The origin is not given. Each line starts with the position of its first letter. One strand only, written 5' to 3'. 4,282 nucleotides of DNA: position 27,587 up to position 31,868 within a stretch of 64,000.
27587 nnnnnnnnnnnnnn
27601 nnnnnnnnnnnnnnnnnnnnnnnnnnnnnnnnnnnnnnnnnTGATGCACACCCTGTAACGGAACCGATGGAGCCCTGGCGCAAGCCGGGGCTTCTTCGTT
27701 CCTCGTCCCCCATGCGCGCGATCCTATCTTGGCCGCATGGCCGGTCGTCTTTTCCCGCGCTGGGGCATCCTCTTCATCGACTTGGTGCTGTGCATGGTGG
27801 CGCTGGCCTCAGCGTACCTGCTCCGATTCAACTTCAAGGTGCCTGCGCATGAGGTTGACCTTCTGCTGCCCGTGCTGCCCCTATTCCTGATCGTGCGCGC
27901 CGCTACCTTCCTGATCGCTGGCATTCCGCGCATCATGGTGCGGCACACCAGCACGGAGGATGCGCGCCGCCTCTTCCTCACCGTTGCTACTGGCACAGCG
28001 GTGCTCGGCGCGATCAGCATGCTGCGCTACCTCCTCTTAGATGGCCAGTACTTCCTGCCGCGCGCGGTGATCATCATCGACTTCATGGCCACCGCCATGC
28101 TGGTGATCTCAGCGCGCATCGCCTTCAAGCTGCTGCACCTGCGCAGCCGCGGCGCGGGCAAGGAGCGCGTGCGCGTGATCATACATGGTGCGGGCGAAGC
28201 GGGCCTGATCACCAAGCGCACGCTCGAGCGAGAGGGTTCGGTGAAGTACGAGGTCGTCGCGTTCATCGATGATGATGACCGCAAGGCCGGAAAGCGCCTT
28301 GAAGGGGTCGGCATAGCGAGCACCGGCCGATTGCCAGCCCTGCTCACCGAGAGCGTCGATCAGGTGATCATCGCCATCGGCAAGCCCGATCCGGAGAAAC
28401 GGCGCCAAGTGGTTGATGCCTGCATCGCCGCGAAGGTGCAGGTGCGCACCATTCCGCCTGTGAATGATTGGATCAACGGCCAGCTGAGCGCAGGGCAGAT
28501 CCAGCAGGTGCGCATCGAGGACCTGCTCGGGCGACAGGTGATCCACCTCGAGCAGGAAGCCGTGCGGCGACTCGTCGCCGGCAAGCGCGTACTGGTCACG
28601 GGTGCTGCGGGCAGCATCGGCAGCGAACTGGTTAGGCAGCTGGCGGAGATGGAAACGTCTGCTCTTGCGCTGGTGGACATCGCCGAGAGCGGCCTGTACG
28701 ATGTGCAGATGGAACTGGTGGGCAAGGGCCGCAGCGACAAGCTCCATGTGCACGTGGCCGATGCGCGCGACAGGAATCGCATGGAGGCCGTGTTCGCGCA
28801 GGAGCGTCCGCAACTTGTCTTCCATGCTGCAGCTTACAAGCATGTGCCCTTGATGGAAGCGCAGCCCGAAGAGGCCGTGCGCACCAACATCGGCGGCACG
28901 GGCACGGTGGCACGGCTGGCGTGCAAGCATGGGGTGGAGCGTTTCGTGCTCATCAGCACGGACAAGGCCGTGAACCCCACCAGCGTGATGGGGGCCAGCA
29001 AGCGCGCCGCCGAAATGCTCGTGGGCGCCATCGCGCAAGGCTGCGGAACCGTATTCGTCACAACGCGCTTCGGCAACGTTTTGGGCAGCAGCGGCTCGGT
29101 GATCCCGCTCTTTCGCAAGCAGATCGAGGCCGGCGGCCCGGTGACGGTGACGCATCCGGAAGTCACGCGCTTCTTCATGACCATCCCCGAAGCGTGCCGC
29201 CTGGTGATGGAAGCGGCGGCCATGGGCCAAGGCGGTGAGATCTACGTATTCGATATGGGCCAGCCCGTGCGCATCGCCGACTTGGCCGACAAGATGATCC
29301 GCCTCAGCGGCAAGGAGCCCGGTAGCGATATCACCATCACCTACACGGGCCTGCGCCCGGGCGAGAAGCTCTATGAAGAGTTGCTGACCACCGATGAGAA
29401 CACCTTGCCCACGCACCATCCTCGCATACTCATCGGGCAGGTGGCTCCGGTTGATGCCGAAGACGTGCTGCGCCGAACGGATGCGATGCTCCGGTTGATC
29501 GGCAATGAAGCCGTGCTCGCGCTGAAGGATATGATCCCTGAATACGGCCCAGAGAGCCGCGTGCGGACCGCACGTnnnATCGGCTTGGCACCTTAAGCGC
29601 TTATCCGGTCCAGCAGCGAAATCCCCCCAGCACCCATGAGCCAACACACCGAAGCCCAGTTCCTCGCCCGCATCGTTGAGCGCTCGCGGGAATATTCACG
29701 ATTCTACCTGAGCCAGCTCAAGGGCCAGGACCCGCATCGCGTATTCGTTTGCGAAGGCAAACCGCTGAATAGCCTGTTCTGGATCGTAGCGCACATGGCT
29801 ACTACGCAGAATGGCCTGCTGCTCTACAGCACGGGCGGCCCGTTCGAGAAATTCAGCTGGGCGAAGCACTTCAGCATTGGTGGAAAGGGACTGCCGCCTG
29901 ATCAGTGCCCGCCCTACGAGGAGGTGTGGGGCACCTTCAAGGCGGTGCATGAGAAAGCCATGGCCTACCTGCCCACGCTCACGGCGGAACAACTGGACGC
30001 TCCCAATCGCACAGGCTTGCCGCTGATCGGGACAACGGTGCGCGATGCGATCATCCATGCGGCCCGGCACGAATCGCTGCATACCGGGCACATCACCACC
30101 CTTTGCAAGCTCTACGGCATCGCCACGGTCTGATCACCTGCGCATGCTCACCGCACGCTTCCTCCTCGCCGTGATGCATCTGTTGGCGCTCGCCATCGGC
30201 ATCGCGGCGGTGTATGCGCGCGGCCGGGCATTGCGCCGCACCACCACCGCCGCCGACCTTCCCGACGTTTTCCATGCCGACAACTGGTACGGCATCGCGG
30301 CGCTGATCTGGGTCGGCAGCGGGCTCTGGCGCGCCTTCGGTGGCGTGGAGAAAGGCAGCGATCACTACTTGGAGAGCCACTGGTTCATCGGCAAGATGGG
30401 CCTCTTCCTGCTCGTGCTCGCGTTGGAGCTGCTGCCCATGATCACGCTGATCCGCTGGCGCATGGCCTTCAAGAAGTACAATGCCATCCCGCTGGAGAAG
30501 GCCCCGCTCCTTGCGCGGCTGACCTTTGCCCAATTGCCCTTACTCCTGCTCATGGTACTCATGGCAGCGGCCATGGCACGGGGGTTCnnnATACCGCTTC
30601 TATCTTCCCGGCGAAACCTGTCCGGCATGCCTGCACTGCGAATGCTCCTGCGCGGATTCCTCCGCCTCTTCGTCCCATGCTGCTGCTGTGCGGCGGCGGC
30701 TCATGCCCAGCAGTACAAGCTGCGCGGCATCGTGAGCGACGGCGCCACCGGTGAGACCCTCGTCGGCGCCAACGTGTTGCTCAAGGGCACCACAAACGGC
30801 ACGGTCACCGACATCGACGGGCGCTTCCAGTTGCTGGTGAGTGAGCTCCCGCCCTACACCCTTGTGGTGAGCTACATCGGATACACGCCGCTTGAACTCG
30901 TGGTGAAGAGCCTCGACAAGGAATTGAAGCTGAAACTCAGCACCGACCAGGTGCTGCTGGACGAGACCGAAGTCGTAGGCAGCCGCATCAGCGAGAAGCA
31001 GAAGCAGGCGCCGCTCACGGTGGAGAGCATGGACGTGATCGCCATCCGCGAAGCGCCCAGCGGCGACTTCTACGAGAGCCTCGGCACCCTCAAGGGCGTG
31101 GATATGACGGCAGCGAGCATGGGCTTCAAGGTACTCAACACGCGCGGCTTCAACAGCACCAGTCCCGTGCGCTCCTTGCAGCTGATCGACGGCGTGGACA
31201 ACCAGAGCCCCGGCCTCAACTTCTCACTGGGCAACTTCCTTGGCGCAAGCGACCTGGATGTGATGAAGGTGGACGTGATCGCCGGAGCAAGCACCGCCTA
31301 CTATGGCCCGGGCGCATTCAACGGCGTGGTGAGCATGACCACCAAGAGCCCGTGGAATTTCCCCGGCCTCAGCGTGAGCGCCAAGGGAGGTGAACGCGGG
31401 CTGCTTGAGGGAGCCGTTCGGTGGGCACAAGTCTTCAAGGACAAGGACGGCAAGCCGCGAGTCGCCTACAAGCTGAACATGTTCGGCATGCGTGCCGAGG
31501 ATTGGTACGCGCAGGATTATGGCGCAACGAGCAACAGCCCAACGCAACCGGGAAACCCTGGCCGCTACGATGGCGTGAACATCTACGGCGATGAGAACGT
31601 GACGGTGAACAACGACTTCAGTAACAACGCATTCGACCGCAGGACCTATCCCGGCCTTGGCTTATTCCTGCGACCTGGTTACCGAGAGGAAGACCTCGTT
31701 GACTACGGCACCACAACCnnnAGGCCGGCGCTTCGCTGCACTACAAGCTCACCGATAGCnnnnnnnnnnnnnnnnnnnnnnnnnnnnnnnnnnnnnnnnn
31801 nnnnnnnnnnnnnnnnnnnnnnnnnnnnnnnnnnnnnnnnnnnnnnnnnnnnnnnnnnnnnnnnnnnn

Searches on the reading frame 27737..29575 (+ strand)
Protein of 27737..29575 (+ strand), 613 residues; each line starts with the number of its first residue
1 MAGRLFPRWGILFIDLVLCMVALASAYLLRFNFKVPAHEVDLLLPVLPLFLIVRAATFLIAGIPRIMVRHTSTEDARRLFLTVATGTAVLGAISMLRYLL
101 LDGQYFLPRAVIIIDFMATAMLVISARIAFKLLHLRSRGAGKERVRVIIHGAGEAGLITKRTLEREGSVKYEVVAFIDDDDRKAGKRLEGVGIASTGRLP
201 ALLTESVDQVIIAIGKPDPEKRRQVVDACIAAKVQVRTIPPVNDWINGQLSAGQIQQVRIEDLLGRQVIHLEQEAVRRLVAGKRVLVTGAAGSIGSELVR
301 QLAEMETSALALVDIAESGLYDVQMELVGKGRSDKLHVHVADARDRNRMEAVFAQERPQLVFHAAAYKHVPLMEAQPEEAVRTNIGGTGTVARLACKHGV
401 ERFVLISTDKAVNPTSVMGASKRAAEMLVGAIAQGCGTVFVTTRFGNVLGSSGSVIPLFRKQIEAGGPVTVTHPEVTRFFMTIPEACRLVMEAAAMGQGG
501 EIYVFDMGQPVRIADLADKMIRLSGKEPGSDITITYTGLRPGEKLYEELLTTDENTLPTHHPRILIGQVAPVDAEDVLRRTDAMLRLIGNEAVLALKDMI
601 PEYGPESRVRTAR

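Call 21: search_protein_families(library=pfam, proteins=[window:27737-29575:+], max_evalue=0.01)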
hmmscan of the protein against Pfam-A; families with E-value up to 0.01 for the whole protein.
window:27737-29575:+ (613 aa): 15 families
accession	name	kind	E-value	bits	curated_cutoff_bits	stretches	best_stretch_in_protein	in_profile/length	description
PF02719.21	Polysacc_synt_2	-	9e-114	380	20.2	1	285-566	1-290/293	Polysaccharide biosynthesis protein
PF01370.27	Epimerase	-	2.9e-28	99.3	20.9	1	285-503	1-237/240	NAD dependent epimerase/dehydratase family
PF16363.11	GDP_Man_Dehyd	-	1.6e-18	67.7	27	1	286-524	1-266/332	GDP-mannose 4,6 dehydratase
PF04321.23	RmlD_sub_bind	-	2.1e-17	63.6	27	1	284-431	2-138/287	RmlD substrate binding domain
PF01073.25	3Beta_HSD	-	4.1e-11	42.9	22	1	286-417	1-125/280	3-beta hydroxysteroid dehydrogenase/isomerase family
PF13727.12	CoA_binding_3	-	1.7e-08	35.1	25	1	75-240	13-175/175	CoA-binding domain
PF07993.18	NAD_binding_4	-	1.3e-07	31.5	20.1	1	287-415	1-143/258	Male sterility protein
PF00106.31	adh_short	-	1.5e-06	28.2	26.6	1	283-433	1-164/195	short chain dehydrogenase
PF17836.7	PglD_N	-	1e-05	26.4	23.4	1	146-227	1-76/78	PglD N-terminal domain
PF13460.12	NAD_binding_10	-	1.8e-05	25.1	27.2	1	289-413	1-103/184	NAD(P)H-binding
PF08659.16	KR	-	0.00024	21.5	22.6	1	285-407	3-135/180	KR domain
PF00056.29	Ldh_1_N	-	0.0011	19.4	27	1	284-329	2-48/141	lactate/malate dehydrogenase, NAD binding domain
PF13561.12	adh_short_C2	-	0.0018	18.3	27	1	289-437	1-162/236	Enoyl-(Acyl carrier protein) reductase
PF05368.20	NmrA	-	0.0054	16.8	27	1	283-474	3-179/298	NmrA-like family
PF03447.22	NAD_binding_3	-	0.0078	17.4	24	0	291-368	2-69/116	Homoserine dehydrogenase, NAD binding domain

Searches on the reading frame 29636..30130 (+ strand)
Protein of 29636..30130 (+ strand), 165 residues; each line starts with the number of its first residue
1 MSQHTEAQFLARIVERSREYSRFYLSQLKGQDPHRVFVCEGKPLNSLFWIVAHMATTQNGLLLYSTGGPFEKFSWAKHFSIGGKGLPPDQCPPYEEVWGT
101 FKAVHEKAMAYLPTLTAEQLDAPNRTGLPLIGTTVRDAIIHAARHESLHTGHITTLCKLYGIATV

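Call 18: search_protein_families(library=pfam, proteins=[window:29636-30130:+], max_evalue=0.01)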
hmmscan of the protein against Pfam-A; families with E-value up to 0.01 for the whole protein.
window:29636-30130:+ (165 aa): 3 families
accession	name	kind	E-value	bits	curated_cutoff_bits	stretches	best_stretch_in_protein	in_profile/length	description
PF12867.12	DinB_2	-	8.4e-12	46.1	24.8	1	15-153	3-128/128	DinB superfamily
PF04978.18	MST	-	8.9e-06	26.7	27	1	13-156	5-143/149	Mycothiol-S-transferase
PF05163.17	DinB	-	0.0022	18.4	23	1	93-162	77-147/165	DinB family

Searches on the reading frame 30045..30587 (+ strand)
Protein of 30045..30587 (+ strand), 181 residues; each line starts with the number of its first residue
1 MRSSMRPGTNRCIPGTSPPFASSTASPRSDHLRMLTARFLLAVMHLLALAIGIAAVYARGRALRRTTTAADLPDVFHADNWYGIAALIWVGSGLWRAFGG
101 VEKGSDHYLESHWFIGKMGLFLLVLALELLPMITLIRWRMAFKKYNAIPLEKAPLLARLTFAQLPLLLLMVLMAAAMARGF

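Call 18: search_protein_families(library=pfam, proteins=[window:30045-30587:+], max_evalue=0.01)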
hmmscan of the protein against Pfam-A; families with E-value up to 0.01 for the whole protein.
window:30045-30587:+ (181 aa): 1 family
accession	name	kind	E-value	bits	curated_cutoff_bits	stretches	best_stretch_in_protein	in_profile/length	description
PF09980.14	DUF2214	-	1.3e-31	110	34.1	1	38-181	2-146/147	Predicted membrane protein (DUF2214)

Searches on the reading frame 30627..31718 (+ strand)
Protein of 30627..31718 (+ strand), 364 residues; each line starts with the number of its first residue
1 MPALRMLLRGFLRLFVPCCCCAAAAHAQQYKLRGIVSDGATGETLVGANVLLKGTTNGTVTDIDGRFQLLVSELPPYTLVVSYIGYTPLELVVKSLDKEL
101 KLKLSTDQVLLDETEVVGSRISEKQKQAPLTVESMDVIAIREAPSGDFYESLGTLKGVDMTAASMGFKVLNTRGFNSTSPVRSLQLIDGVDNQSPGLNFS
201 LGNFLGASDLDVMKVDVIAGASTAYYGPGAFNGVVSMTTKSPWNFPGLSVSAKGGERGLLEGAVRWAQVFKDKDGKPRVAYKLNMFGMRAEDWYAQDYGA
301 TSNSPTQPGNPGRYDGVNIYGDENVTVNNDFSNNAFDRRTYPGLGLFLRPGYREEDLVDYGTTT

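Call 18: search_protein_families(library=pfam, proteins=[window:30627-31718:+], max_evalue=0.01)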
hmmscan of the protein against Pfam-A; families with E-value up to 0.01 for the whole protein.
window:30627-31718:+ (364 aa): 3 families
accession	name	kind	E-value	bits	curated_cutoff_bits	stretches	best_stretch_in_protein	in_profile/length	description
PF13715.12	CarbopepD_reg_2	-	5.8e-19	68.4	32.2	1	33-115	2-87/88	CarboxypepD_reg-like domain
PF13620.12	CarboxypepD_reg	-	4.3e-11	43.4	32.3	1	32-91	2-64/82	Carboxypeptidase regulatory-like domain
PF07715.20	Plug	-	4.8e-10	40.3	23.9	1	125-234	2-107/107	TonB-dependent Receptor Plug Domain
